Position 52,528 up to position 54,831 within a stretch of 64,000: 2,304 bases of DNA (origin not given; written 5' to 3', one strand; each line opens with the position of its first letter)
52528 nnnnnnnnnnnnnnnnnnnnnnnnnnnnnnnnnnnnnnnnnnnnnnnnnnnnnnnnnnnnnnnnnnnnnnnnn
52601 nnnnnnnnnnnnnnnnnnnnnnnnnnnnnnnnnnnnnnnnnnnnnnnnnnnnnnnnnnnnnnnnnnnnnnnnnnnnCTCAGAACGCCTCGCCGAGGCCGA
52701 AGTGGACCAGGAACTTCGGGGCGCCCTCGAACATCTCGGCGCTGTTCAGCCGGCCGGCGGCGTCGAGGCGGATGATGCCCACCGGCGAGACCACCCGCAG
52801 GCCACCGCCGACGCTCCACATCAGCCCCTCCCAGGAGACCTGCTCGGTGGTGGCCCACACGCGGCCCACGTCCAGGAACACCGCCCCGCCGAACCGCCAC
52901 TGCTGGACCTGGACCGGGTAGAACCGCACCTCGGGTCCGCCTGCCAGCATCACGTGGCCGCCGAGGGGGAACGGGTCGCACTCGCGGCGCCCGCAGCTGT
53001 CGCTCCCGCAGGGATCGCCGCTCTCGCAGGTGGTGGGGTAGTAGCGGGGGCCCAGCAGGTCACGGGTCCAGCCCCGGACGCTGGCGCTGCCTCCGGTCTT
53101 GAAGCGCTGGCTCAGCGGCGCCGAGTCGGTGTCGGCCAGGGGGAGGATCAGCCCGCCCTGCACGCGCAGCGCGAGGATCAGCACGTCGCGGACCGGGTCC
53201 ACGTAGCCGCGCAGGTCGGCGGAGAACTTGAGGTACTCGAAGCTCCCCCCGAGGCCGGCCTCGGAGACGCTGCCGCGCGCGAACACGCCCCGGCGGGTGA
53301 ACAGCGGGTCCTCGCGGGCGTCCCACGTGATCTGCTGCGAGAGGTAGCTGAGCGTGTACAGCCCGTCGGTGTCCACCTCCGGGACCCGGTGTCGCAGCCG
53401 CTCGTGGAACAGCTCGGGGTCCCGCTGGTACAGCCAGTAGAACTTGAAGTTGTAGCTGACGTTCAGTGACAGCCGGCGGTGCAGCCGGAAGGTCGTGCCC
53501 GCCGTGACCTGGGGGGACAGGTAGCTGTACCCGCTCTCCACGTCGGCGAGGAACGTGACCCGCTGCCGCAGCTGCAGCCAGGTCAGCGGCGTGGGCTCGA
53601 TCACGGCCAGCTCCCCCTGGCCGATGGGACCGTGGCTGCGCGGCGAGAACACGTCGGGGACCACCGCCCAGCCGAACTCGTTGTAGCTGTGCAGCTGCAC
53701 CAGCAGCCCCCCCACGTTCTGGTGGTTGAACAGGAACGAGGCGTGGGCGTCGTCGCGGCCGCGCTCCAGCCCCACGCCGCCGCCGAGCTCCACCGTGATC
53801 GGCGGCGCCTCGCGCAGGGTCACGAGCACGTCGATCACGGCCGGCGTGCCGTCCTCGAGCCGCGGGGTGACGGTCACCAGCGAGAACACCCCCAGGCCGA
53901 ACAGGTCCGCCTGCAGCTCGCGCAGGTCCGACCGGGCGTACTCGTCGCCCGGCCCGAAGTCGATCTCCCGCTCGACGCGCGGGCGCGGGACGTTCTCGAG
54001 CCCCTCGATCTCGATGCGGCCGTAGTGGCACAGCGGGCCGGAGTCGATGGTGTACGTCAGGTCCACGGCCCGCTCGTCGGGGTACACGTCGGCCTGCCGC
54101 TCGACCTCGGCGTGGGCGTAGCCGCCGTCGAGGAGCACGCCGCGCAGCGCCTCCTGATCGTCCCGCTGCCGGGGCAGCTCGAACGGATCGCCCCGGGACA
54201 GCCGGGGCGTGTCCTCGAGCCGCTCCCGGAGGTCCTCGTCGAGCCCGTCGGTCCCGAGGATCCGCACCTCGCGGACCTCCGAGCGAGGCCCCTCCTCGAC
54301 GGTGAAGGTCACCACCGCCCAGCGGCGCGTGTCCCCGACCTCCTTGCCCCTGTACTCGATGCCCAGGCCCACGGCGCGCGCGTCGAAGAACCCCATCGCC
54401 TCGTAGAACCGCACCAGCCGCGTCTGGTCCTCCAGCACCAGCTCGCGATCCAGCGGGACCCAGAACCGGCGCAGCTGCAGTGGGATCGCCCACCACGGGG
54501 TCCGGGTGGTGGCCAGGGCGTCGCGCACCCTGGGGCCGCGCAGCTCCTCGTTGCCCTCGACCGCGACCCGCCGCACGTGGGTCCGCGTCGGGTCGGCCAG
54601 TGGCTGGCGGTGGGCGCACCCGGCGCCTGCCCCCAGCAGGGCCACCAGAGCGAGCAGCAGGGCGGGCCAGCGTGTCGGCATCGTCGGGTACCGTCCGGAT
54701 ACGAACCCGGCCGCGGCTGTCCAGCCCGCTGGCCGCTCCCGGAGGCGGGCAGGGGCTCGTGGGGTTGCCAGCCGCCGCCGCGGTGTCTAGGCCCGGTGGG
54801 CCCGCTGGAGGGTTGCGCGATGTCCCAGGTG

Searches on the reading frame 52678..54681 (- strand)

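Call 38: search_protein_families(library=pfam, proteins=[window:52678-54681:-], max_evalue=0.00001)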
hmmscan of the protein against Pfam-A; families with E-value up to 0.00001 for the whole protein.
window:52678-54681:- (667 aa): 2 families
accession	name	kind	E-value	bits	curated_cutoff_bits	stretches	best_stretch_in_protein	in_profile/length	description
PF01103.29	Omp85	-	4.1e-38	132.1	24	1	383-667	53-325/325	Omp85 superfamily domain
PF07244.20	POTRA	-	1.3e-20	74.4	21.3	1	135-215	2-79/79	Surface antigen variable number repeat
